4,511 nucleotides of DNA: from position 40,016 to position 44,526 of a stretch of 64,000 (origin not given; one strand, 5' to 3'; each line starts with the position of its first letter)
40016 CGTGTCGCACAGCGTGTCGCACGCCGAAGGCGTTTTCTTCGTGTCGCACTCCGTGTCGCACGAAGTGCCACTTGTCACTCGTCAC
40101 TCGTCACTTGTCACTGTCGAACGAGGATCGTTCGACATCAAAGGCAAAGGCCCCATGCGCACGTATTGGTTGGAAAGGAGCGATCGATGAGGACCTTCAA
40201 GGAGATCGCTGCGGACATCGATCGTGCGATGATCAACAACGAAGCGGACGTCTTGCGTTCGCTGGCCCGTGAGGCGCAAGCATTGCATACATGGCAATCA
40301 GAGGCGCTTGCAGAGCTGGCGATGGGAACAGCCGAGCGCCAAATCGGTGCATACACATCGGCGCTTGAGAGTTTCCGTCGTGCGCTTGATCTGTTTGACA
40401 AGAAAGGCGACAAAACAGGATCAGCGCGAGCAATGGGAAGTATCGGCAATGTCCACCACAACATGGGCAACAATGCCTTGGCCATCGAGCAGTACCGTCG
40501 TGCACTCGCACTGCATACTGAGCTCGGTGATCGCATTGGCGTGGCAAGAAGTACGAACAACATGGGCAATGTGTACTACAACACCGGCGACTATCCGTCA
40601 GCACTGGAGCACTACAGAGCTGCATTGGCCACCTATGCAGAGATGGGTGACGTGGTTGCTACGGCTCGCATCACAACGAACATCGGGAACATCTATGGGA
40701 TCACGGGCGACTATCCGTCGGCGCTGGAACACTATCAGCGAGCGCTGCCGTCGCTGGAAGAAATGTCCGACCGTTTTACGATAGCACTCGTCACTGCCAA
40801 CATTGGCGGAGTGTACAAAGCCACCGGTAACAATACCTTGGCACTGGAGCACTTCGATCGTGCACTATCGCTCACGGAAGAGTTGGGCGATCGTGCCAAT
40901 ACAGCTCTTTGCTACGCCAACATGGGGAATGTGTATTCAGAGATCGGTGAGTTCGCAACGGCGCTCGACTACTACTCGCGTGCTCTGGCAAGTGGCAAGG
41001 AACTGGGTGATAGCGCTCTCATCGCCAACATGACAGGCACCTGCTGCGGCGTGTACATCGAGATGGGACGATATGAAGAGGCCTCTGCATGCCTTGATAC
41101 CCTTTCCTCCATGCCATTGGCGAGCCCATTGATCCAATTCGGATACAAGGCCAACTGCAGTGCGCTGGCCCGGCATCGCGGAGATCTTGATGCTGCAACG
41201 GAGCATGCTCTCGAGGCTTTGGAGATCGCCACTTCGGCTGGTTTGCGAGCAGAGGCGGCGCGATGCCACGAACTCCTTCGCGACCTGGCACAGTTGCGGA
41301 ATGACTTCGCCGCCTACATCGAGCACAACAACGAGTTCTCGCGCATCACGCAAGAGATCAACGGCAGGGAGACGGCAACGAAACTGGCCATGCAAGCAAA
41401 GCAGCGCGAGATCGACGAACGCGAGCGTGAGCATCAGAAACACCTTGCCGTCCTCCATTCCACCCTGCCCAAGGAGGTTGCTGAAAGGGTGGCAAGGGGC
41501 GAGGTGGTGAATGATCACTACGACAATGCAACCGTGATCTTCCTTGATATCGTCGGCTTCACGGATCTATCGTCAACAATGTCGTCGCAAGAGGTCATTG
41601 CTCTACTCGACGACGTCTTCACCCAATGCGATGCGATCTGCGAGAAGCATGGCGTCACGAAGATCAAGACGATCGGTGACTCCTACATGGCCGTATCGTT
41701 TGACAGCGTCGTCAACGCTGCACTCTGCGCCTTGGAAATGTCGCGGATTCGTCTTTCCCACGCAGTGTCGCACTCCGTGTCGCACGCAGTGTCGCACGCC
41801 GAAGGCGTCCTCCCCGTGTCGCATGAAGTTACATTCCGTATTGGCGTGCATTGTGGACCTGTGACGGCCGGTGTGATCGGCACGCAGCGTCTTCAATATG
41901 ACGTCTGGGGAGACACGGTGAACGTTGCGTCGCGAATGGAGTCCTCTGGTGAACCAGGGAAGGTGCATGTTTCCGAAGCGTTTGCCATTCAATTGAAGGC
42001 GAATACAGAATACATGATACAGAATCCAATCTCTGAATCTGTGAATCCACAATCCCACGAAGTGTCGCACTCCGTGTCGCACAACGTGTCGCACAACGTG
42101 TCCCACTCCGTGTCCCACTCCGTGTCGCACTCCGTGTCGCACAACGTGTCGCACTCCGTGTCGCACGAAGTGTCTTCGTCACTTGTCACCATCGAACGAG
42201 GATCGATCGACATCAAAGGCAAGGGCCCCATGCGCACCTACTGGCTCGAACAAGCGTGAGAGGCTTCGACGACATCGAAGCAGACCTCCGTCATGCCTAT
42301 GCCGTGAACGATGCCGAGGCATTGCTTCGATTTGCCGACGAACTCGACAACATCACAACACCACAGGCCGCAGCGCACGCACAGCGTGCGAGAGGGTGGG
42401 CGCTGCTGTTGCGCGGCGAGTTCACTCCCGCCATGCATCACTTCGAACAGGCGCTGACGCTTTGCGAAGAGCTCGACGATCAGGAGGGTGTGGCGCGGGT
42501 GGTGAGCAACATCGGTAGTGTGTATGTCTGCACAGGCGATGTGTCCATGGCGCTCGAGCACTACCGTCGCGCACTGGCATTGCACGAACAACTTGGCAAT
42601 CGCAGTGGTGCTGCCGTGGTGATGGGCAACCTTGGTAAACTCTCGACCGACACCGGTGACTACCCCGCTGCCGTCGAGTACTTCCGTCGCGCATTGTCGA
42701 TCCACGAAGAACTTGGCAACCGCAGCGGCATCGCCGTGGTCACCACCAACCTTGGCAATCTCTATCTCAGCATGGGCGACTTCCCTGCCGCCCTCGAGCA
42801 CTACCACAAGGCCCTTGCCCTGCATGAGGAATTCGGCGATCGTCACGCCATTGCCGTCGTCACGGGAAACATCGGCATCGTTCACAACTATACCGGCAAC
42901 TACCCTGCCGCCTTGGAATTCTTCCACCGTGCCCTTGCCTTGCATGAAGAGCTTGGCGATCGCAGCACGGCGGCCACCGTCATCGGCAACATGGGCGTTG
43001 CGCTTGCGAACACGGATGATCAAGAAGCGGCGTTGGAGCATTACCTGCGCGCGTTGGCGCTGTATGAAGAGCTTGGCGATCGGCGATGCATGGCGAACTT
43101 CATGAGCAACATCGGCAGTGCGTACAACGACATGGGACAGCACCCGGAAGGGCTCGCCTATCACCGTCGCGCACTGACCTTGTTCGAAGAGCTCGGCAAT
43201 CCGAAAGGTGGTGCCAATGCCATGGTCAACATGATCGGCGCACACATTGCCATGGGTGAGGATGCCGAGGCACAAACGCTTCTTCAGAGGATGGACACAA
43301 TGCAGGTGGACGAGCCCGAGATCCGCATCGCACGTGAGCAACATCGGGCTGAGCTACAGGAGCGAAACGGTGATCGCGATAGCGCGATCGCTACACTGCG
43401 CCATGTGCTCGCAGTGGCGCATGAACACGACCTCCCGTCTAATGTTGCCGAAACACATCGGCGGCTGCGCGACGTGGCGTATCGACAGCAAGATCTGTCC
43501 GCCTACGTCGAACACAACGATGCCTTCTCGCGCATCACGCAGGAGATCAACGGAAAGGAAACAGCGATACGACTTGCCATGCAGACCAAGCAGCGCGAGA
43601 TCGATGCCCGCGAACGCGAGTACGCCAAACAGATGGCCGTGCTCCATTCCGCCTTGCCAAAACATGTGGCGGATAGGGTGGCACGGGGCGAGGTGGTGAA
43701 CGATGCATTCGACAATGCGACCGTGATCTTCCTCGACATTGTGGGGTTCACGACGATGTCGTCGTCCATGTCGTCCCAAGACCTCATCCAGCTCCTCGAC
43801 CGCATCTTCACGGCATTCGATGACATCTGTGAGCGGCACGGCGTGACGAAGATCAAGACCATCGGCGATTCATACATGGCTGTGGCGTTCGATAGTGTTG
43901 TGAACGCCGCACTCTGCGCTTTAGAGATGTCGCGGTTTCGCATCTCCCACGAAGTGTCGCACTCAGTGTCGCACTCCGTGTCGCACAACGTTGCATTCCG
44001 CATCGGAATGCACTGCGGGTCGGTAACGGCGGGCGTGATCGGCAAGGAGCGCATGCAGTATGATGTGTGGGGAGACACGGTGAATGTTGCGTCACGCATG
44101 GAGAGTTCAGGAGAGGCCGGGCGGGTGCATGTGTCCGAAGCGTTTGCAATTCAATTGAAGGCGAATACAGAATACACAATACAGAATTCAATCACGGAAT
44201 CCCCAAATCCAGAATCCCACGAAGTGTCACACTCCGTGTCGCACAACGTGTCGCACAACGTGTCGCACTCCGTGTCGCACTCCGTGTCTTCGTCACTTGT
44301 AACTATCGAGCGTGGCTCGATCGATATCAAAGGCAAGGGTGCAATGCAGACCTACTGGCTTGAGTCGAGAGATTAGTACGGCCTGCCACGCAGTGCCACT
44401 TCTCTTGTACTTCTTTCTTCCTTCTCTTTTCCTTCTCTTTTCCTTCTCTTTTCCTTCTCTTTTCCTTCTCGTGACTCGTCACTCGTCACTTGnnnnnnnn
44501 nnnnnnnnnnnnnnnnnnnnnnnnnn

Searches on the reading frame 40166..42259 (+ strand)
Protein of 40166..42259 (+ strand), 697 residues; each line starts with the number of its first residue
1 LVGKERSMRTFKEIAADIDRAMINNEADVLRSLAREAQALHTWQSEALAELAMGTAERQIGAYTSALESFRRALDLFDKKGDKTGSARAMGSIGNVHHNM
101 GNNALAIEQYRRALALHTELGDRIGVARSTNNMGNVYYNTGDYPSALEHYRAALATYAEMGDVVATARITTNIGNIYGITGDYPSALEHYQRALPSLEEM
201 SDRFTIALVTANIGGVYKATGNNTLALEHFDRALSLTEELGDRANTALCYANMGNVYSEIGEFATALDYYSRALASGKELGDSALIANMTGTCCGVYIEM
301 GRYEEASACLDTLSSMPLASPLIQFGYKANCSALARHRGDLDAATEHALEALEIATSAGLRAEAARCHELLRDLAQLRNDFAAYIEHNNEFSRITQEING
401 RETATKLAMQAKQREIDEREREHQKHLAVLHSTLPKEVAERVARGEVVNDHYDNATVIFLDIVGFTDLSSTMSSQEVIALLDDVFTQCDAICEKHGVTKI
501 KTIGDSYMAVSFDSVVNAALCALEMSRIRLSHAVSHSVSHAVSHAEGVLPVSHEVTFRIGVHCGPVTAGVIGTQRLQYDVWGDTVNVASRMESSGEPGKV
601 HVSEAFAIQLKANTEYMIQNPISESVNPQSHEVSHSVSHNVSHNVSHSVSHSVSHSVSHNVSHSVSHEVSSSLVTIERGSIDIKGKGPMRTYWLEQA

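Call 9: search_protein_families(library=pfam, proteins=[window:40166-42259:+])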
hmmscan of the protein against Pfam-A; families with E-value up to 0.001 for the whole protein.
window:40166-42259:+ (697 aa): 22 families
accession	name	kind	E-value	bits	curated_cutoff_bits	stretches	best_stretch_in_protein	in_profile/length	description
PF00211.25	Guanylate_cyc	-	4.3e-50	170.3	21.9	1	449-619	3-163/183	Adenylate and Guanylate cyclase catalytic domain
PF13424.12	TPR_12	-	1.2e-49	166.8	30.1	4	210-275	5-73/77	Tetratricopeptide repeat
PF00515.34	TPR_1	-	5.7e-36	121.3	27.8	3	131-155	5-29/34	Tetratricopeptide repeat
PF07719.23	TPR_2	-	2.8e-29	99.2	27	1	131-155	5-29/34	Tetratricopeptide repeat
PF13374.12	TPR_10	-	1.1e-27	95.6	27.5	1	126-158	1-33/42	Tetratricopeptide repeat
PF13176.12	TPR_7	-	5.4e-23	79.5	27.9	0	251-282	3-34/36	Tetratricopeptide repeat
PF13414.12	TPR_11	-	2.6e-21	75.4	26.8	0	134-155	1-22/42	TPR repeat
PF13181.12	TPR_8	-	1.6e-20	71.9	25.7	0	87-116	1-30/34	Tetratricopeptide repeat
PF17874.7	TPR_MalT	-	1.8e-16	60.8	45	2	136-313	10-187/336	MalT-like TPR region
PF13432.12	TPR_16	-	2.7e-16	60.1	32.7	2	133-195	3-59/65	Tetratricopeptide repeat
PF14938.12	SNAP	-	3.8e-16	59.8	25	2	110-194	58-142/282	Soluble NSF attachment protein, SNAP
PF13428.12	TPR_14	-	3.3e-12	46.2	23.5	0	133-158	7-32/44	Tetratricopeptide repeat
PF10602.15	RPN7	-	4.8e-10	39.8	29.6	0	220-315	9-101/174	26S proteasome subunit RPN7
PF14559.12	TPR_19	-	2.7e-06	28.1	25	0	261-314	5-52/68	Tetratricopeptide repeat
PF13174.12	TPR_6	-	3.1e-06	27.9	26.3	0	133-157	6-30/33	Tetratricopeptide repeat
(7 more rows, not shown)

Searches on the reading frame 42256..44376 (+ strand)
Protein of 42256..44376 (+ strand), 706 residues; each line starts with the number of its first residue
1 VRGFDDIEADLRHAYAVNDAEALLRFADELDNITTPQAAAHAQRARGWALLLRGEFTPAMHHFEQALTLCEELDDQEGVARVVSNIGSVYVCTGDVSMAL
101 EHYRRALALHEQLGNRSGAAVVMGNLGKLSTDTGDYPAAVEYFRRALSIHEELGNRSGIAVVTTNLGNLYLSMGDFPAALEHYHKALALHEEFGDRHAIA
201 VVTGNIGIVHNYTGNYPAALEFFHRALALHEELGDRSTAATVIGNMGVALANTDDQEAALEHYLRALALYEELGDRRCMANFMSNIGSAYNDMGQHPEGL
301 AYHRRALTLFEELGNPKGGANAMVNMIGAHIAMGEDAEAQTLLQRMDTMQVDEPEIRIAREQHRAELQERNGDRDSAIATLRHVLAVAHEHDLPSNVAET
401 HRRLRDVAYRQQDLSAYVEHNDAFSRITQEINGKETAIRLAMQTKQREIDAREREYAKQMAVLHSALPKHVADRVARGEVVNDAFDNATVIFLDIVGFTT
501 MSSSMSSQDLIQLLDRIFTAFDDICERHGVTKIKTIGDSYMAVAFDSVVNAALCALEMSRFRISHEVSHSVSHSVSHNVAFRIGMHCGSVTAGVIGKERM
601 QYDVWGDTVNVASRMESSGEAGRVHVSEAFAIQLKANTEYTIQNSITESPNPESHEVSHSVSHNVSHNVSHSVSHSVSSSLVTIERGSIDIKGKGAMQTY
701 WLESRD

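Call 9: search_protein_families(library=pfam, proteins=[window:42256-44376:+])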
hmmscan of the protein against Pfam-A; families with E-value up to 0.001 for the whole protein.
window:42256-44376:+ (706 aa): 18 families
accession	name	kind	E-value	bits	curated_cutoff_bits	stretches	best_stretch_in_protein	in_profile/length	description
PF00211.25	Guanylate_cyc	-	5.4e-50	170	21.9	1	482-643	3-163/183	Adenylate and Guanylate cyclase catalytic domain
PF13424.12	TPR_12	-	2.8e-48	162.5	30.1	4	160-231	3-76/77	Tetratricopeptide repeat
PF00515.34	TPR_1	-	1.3e-41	139.2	27.8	1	164-192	5-33/34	Tetratricopeptide repeat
PF13374.12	TPR_10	-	3.6e-37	125.8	27.5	3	164-192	6-34/42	Tetratricopeptide repeat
PF13176.12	TPR_7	-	1.9e-32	108.9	27.9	2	165-196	4-35/36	Tetratricopeptide repeat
PF07719.23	TPR_2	-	1.7e-29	99.9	27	1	165-191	6-32/34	Tetratricopeptide repeat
PF17874.7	TPR_MalT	-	4.5e-21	75.9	45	2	46-199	7-161/336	MalT-like TPR region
PF13181.12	TPR_8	-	8.2e-20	69.7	25.7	0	123-149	4-30/34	Tetratricopeptide repeat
PF13428.12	TPR_14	-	3.4e-18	64.7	23.5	0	166-192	7-33/44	Tetratricopeptide repeat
PF14938.12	SNAP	-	6.1e-15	55.9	25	2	53-145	87-180/282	Soluble NSF attachment protein, SNAP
PF13414.12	TPR_11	-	2.6e-14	53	26.8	0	167-190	1-24/42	TPR repeat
PF10602.15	RPN7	-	9.1e-10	38.9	29.6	0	123-245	39-160/174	26S proteasome subunit RPN7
PF13432.12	TPR_16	-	5e-09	36.9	32.7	0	165-229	2-60/65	Tetratricopeptide repeat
PF10516.15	SHNi-TPR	-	5.2e-09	35.9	21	0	122-156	3-37/38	SHNi-TPR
PF13174.12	TPR_6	-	7e-08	33.1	26.3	0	364-385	6-27/33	Tetratricopeptide repeat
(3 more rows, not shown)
